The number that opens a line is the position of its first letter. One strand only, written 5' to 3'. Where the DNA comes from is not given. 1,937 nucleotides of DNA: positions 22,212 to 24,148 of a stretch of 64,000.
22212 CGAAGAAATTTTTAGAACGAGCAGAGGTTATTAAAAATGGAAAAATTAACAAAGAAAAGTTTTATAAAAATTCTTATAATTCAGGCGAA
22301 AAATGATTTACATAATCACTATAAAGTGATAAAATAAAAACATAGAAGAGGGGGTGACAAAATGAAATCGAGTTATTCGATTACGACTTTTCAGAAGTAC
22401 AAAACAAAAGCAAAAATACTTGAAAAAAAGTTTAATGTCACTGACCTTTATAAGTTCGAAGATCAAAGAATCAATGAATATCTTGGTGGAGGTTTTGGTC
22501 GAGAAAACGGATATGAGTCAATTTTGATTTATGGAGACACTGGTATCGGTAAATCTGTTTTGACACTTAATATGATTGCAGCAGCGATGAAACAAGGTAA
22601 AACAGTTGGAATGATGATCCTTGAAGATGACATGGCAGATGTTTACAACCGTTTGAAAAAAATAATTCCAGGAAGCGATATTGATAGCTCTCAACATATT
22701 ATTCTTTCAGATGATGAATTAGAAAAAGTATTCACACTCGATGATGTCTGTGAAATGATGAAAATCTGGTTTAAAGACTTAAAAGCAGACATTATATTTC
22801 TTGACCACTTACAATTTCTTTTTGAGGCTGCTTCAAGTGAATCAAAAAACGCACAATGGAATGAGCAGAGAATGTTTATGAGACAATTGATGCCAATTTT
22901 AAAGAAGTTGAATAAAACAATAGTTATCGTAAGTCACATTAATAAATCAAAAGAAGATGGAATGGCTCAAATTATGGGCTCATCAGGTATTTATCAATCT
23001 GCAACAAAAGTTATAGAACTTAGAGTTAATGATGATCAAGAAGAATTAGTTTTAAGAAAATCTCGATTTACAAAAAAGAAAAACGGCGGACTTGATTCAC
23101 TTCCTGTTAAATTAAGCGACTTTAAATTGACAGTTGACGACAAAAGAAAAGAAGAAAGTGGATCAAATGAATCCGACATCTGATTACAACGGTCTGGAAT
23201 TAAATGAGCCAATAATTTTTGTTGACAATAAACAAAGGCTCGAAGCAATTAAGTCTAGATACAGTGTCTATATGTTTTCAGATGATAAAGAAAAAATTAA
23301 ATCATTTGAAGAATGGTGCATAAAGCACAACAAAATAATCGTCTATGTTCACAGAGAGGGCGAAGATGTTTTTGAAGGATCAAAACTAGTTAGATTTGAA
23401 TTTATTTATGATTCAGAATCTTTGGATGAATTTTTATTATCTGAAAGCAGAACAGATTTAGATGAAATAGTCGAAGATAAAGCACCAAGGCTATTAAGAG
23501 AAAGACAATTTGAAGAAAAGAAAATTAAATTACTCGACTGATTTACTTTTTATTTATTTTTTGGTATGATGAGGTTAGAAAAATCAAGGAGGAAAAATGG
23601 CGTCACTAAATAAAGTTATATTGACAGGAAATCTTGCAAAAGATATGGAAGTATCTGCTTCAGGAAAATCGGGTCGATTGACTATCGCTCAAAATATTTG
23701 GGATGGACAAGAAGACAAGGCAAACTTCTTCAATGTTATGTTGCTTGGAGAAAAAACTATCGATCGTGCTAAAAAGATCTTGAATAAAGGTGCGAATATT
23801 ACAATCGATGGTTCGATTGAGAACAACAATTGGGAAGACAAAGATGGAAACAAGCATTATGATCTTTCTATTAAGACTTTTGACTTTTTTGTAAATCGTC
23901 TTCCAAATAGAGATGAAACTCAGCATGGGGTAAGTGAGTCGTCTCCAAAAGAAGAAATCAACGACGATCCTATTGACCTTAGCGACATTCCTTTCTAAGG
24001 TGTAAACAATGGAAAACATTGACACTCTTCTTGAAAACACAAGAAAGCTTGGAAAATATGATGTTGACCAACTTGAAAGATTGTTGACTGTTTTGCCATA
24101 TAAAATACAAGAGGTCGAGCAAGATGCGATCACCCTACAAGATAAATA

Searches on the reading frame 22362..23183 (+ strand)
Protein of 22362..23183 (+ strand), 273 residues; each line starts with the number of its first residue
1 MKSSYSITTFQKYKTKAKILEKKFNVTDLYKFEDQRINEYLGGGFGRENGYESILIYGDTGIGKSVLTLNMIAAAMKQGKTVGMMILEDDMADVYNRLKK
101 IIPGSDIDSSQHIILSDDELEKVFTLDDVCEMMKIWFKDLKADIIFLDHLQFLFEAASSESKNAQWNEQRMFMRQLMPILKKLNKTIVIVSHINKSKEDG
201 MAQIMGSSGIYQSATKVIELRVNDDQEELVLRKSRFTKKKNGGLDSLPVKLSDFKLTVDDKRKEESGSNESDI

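Call 31: search_protein_families(library=pfam, proteins=[window:22362-23183:+], max_evalue=0.01)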
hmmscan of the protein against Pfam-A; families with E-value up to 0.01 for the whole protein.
window:22362-23183:+ (273 aa): 14 families
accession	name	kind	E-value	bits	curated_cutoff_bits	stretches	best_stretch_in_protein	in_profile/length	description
PF13481.12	AAA_25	-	4.9e-09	36.5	27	1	52-197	34-194/195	AAA domain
PF06745.19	ATPase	-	3.5e-08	33.5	26.6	1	38-228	9-195/231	KaiC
PF03796.21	DnaB_C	-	7.9e-08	32.4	27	1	54-224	22-215/255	DnaB-like helicase C terminal domain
PF13479.12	AAA_24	-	4.8e-05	23.7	27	1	53-201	4-138/195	AAA domain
PF01935.23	DUF87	-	0.0003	21.4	23.2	1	53-239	25-178/220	Helicase HerA, central domain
PF20720.3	nSTAND3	-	0.00034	20.8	27.2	0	53-190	19-108/155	Novel STAND NTPase 3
PF00004.35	AAA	-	0.00076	20.4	21.2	1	54-190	1-106/131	ATPase family associated with various cellular activities (AAA)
PF00154.27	RecA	-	0.0011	18.9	27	1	53-197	54-189/262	recA bacterial DNA recombination protein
PF00142.24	Fer4_NifH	-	0.002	18.1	25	1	53-94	2-42/271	4Fe-4S iron sulfur cluster binding proteins, NifH/frxC family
PF13191.12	AAA_16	-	0.0022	19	32.6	1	49-78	23-51/167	AAA ATPase domain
PF13401.12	AAA_22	-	0.0024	18.6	27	1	52-174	6-109/130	AAA domain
PF07475.17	Hpr_kinase_C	-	0.0035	17.3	33.3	1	54-113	21-72/171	HPr Serine kinase C-terminal domain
PF00910.28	RNA_helicase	-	0.005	17.7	21.5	0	54-100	1-52/105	RNA helicase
PF01695.23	IstB_IS21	-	0.0065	16.4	24.1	0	11-89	56-130/238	IstB-like ATP binding protein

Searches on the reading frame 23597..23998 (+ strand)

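Call 31: search_protein_families(library=pfam, proteins=[window:23597-23998:+], max_evalue=0.01)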
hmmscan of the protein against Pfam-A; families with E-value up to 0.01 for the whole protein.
window:23597-23998:+ (133 aa): 1 family
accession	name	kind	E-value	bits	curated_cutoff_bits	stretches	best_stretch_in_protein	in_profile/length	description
PF00436.31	SSB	-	1.4e-15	57.6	26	1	4-93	1-97/104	Single-strand binding protein family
